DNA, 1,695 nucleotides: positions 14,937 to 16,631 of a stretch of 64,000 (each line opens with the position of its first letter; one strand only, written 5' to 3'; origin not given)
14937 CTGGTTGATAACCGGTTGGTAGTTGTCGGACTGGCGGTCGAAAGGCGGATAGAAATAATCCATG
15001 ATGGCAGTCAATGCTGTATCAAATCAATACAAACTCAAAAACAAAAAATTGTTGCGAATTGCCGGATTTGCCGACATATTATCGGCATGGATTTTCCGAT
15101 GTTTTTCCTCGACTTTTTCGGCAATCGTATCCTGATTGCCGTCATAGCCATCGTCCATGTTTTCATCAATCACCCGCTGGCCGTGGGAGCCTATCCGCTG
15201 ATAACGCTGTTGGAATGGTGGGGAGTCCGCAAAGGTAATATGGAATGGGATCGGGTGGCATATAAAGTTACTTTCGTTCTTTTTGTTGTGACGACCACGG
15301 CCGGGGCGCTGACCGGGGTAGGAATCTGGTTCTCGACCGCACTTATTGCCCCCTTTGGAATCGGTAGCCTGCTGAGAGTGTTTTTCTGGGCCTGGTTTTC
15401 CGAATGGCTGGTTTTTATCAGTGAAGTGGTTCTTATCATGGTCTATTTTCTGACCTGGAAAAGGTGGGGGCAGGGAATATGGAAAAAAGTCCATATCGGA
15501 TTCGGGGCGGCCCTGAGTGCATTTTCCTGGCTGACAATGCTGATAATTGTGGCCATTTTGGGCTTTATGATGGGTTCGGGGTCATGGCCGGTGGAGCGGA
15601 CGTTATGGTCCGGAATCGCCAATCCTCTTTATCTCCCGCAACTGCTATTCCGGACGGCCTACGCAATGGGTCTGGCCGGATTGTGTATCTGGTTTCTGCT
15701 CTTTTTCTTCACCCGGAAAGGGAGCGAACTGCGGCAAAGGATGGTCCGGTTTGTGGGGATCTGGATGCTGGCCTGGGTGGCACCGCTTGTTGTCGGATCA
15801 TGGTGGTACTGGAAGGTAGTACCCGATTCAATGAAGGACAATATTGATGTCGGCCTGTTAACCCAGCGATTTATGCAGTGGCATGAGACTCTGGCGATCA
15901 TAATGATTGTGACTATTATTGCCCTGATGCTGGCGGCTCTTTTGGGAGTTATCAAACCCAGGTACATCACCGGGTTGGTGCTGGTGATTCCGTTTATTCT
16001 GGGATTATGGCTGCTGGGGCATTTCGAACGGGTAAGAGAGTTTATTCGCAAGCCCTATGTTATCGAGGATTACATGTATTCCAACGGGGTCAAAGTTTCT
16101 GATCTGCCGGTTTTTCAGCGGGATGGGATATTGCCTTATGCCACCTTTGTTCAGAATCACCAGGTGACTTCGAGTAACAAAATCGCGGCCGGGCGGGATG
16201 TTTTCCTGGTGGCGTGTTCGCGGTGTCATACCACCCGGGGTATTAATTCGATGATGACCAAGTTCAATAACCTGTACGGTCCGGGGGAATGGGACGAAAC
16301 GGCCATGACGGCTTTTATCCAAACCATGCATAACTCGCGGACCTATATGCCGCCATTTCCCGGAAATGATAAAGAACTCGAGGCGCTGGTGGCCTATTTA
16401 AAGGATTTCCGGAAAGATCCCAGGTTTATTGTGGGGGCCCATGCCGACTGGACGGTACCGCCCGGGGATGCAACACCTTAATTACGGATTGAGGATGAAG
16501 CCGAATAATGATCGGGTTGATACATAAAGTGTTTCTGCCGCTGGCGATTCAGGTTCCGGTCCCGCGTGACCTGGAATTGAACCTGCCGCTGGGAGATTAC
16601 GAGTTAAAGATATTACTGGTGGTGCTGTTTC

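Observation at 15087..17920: Two tandem cytochrome bd-like (CydA-family) proteins, each fused to a C-terminal monoheme cytochrome c domain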

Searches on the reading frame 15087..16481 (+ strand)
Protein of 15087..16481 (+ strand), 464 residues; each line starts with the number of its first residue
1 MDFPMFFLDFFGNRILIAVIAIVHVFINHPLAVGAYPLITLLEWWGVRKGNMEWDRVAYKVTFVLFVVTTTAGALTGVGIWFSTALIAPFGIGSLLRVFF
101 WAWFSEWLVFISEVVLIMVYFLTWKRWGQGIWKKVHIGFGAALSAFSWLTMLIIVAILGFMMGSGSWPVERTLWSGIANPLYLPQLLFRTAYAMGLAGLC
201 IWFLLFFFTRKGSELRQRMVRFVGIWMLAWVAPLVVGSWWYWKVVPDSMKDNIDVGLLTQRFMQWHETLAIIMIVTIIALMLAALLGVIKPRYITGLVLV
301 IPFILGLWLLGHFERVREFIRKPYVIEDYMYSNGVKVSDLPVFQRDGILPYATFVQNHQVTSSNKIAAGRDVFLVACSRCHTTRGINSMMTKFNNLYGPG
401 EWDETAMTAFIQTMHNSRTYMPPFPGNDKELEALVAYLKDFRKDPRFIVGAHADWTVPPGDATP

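Call 6: search_protein_families(library=pfam, proteins=[window:15087-16481:+], max_evalue=1)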
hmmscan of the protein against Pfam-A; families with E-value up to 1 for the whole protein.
window:15087-16481:+ (464 aa): 3 families
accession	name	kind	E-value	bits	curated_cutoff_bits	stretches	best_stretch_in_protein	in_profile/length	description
PF13442.11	Cytochrome_CBB3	-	3e-09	37.5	27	1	365-438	2-68/68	Cytochrome C oxidase, cbb3-type, subunit III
PF00034.26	Cytochrom_C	-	0.0016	20.1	21.3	1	366-439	1-87/90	Cytochrome c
PF15968.10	RexB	-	0.13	13.2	27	1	108-166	6-64/139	Membrane-anchored ion channel, Abi component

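Call 7: search_protein_families(library=ncbifam, proteins=[window:15087-16481:+], max_evalue=1)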
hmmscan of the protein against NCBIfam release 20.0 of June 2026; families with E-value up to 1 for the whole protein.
window:15087-16481:+ (464 aa): 7 families
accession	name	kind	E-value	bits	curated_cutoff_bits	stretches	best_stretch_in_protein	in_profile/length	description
NF050122.1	bc1_QcrC_actin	exception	0.00089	18.6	200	1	356-444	125-214/253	cytochrome bc1 complex diheme cytochrome c subunit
NF045930.1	Cytc6PetJCyano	equivalog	0.012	15.6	135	1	359-437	21-101/110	cytochrome c6 PetJ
NF011054.0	PRK14486.1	equivalog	0.013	15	447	1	356-443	205-292/294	putative bifunctional cbb3-type cytochrome c oxidase subunit II/cytochrome c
TIGR00782.1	ccoP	equivalog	0.046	13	179.95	1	343-437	180-277/285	cytochrome-c oxidase, cbb3-type subunit III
TIGR03872.1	cytochrome_MoxG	equivalog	0.14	12.3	147.8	1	356-423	34-101/133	cytochrome c(L), periplasmic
TIGR03045.1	PS_II_C550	equivalog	0.17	11.5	177.75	1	360-383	45-68/159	photosystem II cytochrome c-550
NF040971.1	cytc_ExtS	equivalog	0.2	10.9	100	1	357-438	69-147/262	selenite/tellurite reduction operon c-type cytochrome lipoprotein ExtS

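Call 12: find_homologous_proteins(query=window:15087-16481:+)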
Query window:15087-16481:+ (464 aa): 1809 proteins with E <= 0.001 among 8000 candidates; the best 120 are listed.
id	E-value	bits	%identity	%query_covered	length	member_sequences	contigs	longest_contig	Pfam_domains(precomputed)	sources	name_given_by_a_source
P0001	0.0e+0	1057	100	99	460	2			PF13442.12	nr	nr:c-type cytochrome [candidate division Zixibacteria bacterium]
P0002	1.4e-265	900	83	99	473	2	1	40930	PF13442.12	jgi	-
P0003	4.7e-229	779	72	98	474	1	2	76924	PF13442.12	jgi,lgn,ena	-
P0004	1.4e-227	775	70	100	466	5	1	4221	PF13442.12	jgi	-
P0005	1.5e-227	774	71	99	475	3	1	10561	PF13442.12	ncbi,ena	-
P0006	2.5e-227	774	70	98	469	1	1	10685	PF13442.12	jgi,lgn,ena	-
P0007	2.3e-226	771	70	99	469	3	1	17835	PF13442.12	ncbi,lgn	ncbi:MAG: c-type cytochrome [Candidatus Zixiibacteriota bacterium]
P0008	5.7e-225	766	69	98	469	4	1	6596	PF13442.12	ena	-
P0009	2.0e-224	764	70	98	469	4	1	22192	PF13442.12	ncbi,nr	ncbi:MAG: c-type cytochrome [candidate division Zixibacteria bacterium]|nr:c-type cytochrome [candid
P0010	1.2e-222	758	69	99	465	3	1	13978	PF13442.12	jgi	-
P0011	1.9e-222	758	70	99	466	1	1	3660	PF13442.12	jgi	jgi:mono/diheme cytochrome c family protein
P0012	2.4e-222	757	69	100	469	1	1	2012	PF13442.12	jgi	jgi:hypothetical protein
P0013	5.3e-222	756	71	98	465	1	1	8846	PF13442.12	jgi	-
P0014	7.3e-222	756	68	100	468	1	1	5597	PF13442.12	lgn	-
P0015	1.4e-221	755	68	99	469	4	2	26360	PF13442.12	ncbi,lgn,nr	ncbi:MAG: c-type cytochrome [candidate division Zixibacteria bacterium]|nr:c-type cytochrome [candid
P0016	1.3e-220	752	69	99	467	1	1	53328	PF13442.12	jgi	-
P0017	9.1e-220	749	68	98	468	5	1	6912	PF13442.12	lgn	-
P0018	7.4e-217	739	69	96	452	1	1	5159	PF13442.12,PF00034.27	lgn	-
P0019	7.3e-216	736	66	99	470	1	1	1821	PF13442.12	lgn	-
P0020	1.5e-215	735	67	99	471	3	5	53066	PF13442.12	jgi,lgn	-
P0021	4.0e-215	733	68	98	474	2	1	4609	PF13442.12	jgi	jgi:cytochrome c2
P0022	4.1e-215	733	65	99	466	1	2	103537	PF13442.12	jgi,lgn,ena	-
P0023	1.1e-214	732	66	99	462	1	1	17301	PF13442.12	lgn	-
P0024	2.3e-214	731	67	99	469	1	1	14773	PF13442.12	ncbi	-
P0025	4.0e-214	730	67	98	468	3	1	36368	PF13442.12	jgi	jgi:hypothetical protein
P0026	5.8e-213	726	67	99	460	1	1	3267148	PF13442.12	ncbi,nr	ncbi:MAG: c-type cytochrome [Candidatus Zixiibacteriota bacterium]|nr:MAG: c-type cytochrome [candid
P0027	2.8e-212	724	66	100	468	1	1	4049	PF13442.12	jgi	jgi:mono/diheme cytochrome c family protein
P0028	1.2e-211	722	67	99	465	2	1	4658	PF13442.12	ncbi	-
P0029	2.6e-211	721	66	100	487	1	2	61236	PF13442.12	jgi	-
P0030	8.1e-211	719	66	99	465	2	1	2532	PF13442.12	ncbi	-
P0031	1.3e-210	719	66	99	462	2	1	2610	PF13442.12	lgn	-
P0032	2.1e-210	718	67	100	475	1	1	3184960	PF13442.12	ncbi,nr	ncbi:MAG: c-type cytochrome [Candidatus Zixiibacteriota bacterium]|nr:MAG: c-type cytochrome [candid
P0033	4.2e-210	717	66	100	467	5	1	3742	PF13442.12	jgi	-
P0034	6.2e-210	716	66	99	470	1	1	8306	PF13442.12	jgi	-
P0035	7.1e-210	716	67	100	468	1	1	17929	PF13442.12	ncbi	-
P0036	2.2e-209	714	66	99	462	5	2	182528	PF13442.12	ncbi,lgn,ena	-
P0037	4.3e-209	714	68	99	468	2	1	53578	PF13442.12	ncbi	-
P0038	1.2e-208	712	65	98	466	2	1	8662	PF13442.12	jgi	-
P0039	9.8e-208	709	65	100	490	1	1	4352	PF13442.12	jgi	-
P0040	2.6e-206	704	63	100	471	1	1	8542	PF13442.12,PF00034.27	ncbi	-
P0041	9.9e-206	702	68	96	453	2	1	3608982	PF13442.12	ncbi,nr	ncbi:MAG: c-type cytochrome [Candidatus Zixiibacteriota bacterium]|nr:MAG: c-type cytochrome [candid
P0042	1.0e-205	702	65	99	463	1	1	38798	PF13442.12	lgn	-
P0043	1.2e-205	702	64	99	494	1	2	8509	PF13442.12,PF00034.27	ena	-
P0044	9.1e-203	693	63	98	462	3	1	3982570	PF13442.12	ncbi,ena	-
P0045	4.3e-201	687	62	100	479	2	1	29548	PF13442.12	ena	-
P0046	5.2e-200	684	65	95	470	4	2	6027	PF13442.12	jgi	jgi:mono/diheme cytochrome c family protein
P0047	1.4e-199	682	63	100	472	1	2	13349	PF13442.12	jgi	-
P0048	1.6e-197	675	63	97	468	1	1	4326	PF13442.12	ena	-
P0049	2.7e-197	675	60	100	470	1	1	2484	PF13442.12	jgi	jgi:mono/diheme cytochrome c family protein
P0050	1.3e-196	672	61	99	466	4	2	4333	PF13442.12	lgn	-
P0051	2.2e-196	672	64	97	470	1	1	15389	PF13442.12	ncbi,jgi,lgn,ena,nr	ncbi:MAG: c-type cytochrome [candidate division Zixibacteria bacterium]|nr:c-type cytochrome [candid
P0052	2.4e-196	671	61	98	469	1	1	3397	PF13442.12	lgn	-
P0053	4.1e-196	671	62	98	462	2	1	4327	PF13442.12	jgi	-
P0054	3.7e-194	664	60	100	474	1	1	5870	PF13442.12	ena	-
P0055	6.2e-193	660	60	100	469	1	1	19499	PF13442.12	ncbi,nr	ncbi:cytochrome c [candidate division GN15 bacterium]|nr:cytochrome c [candidate division GN15 bacte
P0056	4.1e-191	654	61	100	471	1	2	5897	PF13442.12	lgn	-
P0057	1.1e-189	649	65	89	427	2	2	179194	PF13442.12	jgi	jgi:hypothetical protein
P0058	1.9e-189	649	60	100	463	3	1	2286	PF13442.12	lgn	-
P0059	3.3e-189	648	60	98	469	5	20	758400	PF13442.12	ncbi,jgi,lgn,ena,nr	ncbi:MAG TPA: c-type cytochrome [candidate division Zixibacteria bacterium]|nr:c-type cytochrome [ca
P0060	3.1e-188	645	59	100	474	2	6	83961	PF13442.12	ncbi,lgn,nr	ncbi:c-type cytochrome [bacterium]|nr:c-type cytochrome [bacterium] MCB2202343.1 c-type cytochrome [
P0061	1.4e-186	639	59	100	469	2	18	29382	PF13442.12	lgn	-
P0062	8.1e-186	637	60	95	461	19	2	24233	PF13442.12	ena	-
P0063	2.1e-185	635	59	98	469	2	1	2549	PF13442.12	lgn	-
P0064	3.3e-185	635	58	100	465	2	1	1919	PF13442.12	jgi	-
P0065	2.3e-184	632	57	100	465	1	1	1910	PF13442.12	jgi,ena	-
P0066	3.0e-184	632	57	100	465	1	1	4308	PF13442.12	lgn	-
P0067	1.1e-182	626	60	95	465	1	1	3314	PF13442.12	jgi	jgi:mono/diheme cytochrome c family protein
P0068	1.8e-182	626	56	99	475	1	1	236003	PF13442.12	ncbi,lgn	-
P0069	2.8e-182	625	57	100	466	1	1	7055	PF13442.12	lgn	-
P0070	6.5e-182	624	57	99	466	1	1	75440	PF13442.12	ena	-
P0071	7.7e-182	624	60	95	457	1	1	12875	PF13442.12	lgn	-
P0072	1.0e-181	623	60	95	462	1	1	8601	PF13442.12,PF00034.27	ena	-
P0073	1.0e-180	620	58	97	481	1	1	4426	PF13442.12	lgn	-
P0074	2.3e-180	619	59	95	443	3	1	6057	PF13442.12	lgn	-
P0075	2.5e-180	619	58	95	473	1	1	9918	PF13442.12,PF00034.27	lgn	-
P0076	5.8e-180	617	60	95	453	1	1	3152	PF13442.12,PF00034.27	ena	-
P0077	4.8e-179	614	59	95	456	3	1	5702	PF13442.12,PF00034.27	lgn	-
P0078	1.5e-178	613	67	84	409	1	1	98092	PF13442.12,PF00034.27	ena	-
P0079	4.5e-178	611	56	99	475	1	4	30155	PF13442.12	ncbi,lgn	-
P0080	5.1e-177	608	60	95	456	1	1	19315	PF13442.12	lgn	-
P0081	8.9e-177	607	58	95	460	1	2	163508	PF13442.12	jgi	jgi:mono/diheme cytochrome c family protein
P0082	2.4e-176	606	58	95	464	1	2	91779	PF13442.12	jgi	jgi:mono/diheme cytochrome c family protein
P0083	2.9e-176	605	59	96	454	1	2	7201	PF13442.12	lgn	-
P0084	2.0e-175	603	59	96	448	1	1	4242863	PF13442.12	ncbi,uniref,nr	ncbi:c-type cytochrome [Geothrix sp. PMB-07]|uniref:c-type cytochrome n=1 Tax=Geothrix sp. PMB-07 Ta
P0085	2.9e-175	602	58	95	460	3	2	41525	PF13442.12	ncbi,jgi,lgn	jgi:mono/diheme cytochrome c family protein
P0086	1.6e-174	599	57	96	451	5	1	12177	PF13442.12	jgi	jgi:mono/diheme cytochrome c family protein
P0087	5.7e-174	598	57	96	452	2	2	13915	PF13442.12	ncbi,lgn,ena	-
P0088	1.6e-173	596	59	95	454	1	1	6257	PF13442.12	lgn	-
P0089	2.0e-173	596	58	95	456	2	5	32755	PF13442.12,PF00034.27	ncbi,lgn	-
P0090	2.4e-173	596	56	96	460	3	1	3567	PF13442.12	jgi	-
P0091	2.6e-173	596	56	100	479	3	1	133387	PF13442.12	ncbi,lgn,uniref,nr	ncbi:cytochrome [Blastopirellula marina]|uniref:Cytochrome n=2 Tax=Pirellulales TaxID=2691354 RepID=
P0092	7.3e-173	594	55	98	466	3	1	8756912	PF13442.12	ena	-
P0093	1.1e-172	594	57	100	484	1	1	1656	PF13442.12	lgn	-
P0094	2.3e-172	592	59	95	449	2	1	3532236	PF13442.12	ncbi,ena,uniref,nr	ncbi:c-type cytochrome [uncultured Paludibaculum sp.]|uniref:c-type cytochrome n=1 Tax=uncultured Pa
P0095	6.9e-172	591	59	95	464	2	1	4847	PF13442.12,PF00034.27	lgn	-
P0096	2.0e-171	589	55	100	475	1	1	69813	PF13442.12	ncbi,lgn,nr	ncbi:MAG: c-type cytochrome [Phycisphaerae bacterium]|nr:c-type cytochrome [Phycisphaerae bacterium]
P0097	2.6e-171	589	55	98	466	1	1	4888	PF13442.12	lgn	-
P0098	3.6e-171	588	57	97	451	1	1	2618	PF13442.12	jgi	jgi:mono/diheme cytochrome c family protein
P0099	2.0e-170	586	54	98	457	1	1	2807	PF13442.12,PF00034.27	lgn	-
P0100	2.0e-170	586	57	95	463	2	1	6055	PF13442.12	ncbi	-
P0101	2.5e-170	586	56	96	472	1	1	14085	PF13442.12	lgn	-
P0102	2.6e-170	586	56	92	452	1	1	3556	PF13442.12,PF00034.27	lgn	-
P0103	3.5e-170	585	55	100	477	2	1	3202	PF13442.12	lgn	-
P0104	4.7e-170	585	55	99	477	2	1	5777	PF13442.12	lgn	-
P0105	7.3e-170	584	56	95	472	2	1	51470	PF13442.12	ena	-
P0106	1.0e-169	584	55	97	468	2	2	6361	PF13442.12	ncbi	-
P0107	1.6e-169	583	55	100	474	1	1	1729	PF13442.12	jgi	jgi:mono/diheme cytochrome c family protein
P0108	6.5e-169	581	56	92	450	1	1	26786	PF13442.12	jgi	jgi:hypothetical protein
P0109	1.0e-168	580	54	97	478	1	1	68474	PF13442.12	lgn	-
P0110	1.1e-168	580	54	98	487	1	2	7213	PF13442.12,PF00034.27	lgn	-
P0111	2.0e-168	579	55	100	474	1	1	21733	PF13442.12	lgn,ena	-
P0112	2.3e-168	579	55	96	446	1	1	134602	PF13442.12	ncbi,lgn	-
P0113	3.2e-168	579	54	100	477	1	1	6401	PF13442.12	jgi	jgi:hypothetical protein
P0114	4.2e-168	578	55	95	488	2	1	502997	PF13442.12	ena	-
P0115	4.2e-168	578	53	99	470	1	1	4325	PF13442.12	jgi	jgi:mono/diheme cytochrome c family protein/MFS family permease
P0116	6.9e-168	578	57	96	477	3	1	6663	PF13442.12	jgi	jgi:mono/diheme cytochrome c family protein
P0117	8.5e-168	577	56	94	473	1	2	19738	PF13442.12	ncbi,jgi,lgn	ncbi:MAG: cytochrome c [Phycisphaerae bacterium]|jgi:hypothetical protein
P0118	9.3e-168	577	54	98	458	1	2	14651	PF13442.12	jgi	jgi:cytochrome c553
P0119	1.4e-167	577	55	96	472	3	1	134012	PF13442.12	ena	-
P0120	2.7e-167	576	54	98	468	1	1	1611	PF13442.12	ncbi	-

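Call 14: search_solved_structures(query=A1, max_evalue=10, show_alignments=3)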
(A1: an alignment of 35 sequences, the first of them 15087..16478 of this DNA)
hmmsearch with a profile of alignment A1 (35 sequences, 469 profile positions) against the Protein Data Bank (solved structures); distinct sequences matched with E-value up to 10: 78 (the best 60 are shown).
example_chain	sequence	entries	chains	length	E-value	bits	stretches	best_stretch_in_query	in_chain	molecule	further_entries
5doq_A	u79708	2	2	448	9.7e-11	44.2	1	13-222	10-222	Bd-type quinol oxidase subunit I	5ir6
6xkx_p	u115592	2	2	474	0.00034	22.6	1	353-401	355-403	Cbb3-type cytochrome c oxidase subunit CcoP,Cytochrome c-type cyt cy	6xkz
7q21_C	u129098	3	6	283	0.00054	22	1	342-444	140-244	Cytochrome bc1 complex cytochrome c subunit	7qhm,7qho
2v08_A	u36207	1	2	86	0.0027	19.7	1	366-440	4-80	CYTOCHROME C6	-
3ph2_B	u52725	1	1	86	0.0038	19.2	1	366-440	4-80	Cytochrome c6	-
9krr_A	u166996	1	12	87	0.0051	18.7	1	366-440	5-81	Cytochrome c6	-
7y5e_GN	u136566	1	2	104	0.0083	18.1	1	363-438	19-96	Cytochrome c6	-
8snh_G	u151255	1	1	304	0.011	17.7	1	343-441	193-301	Cbb3-type cytochrome c oxidase subunit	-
7y7a_G7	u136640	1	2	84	0.015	17.2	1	366-438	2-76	Cytochrome c6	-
7o38_A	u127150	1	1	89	0.016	17.1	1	368-445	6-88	Cytochrome c-552 Ks_3357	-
2zbo_A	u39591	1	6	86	0.018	17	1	366-440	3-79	Cytochrome c6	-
6xkw_Y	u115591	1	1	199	0.02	16.8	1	353-401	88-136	Cytochrome c-type cyt cy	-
6tr1_C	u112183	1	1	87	0.04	15.8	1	366-440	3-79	Cytochrome c6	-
1kib_A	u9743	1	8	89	0.041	15.8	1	366-440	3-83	cytochrome c6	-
6tr1_A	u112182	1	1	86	0.053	15.4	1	366-440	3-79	Cytochrome c6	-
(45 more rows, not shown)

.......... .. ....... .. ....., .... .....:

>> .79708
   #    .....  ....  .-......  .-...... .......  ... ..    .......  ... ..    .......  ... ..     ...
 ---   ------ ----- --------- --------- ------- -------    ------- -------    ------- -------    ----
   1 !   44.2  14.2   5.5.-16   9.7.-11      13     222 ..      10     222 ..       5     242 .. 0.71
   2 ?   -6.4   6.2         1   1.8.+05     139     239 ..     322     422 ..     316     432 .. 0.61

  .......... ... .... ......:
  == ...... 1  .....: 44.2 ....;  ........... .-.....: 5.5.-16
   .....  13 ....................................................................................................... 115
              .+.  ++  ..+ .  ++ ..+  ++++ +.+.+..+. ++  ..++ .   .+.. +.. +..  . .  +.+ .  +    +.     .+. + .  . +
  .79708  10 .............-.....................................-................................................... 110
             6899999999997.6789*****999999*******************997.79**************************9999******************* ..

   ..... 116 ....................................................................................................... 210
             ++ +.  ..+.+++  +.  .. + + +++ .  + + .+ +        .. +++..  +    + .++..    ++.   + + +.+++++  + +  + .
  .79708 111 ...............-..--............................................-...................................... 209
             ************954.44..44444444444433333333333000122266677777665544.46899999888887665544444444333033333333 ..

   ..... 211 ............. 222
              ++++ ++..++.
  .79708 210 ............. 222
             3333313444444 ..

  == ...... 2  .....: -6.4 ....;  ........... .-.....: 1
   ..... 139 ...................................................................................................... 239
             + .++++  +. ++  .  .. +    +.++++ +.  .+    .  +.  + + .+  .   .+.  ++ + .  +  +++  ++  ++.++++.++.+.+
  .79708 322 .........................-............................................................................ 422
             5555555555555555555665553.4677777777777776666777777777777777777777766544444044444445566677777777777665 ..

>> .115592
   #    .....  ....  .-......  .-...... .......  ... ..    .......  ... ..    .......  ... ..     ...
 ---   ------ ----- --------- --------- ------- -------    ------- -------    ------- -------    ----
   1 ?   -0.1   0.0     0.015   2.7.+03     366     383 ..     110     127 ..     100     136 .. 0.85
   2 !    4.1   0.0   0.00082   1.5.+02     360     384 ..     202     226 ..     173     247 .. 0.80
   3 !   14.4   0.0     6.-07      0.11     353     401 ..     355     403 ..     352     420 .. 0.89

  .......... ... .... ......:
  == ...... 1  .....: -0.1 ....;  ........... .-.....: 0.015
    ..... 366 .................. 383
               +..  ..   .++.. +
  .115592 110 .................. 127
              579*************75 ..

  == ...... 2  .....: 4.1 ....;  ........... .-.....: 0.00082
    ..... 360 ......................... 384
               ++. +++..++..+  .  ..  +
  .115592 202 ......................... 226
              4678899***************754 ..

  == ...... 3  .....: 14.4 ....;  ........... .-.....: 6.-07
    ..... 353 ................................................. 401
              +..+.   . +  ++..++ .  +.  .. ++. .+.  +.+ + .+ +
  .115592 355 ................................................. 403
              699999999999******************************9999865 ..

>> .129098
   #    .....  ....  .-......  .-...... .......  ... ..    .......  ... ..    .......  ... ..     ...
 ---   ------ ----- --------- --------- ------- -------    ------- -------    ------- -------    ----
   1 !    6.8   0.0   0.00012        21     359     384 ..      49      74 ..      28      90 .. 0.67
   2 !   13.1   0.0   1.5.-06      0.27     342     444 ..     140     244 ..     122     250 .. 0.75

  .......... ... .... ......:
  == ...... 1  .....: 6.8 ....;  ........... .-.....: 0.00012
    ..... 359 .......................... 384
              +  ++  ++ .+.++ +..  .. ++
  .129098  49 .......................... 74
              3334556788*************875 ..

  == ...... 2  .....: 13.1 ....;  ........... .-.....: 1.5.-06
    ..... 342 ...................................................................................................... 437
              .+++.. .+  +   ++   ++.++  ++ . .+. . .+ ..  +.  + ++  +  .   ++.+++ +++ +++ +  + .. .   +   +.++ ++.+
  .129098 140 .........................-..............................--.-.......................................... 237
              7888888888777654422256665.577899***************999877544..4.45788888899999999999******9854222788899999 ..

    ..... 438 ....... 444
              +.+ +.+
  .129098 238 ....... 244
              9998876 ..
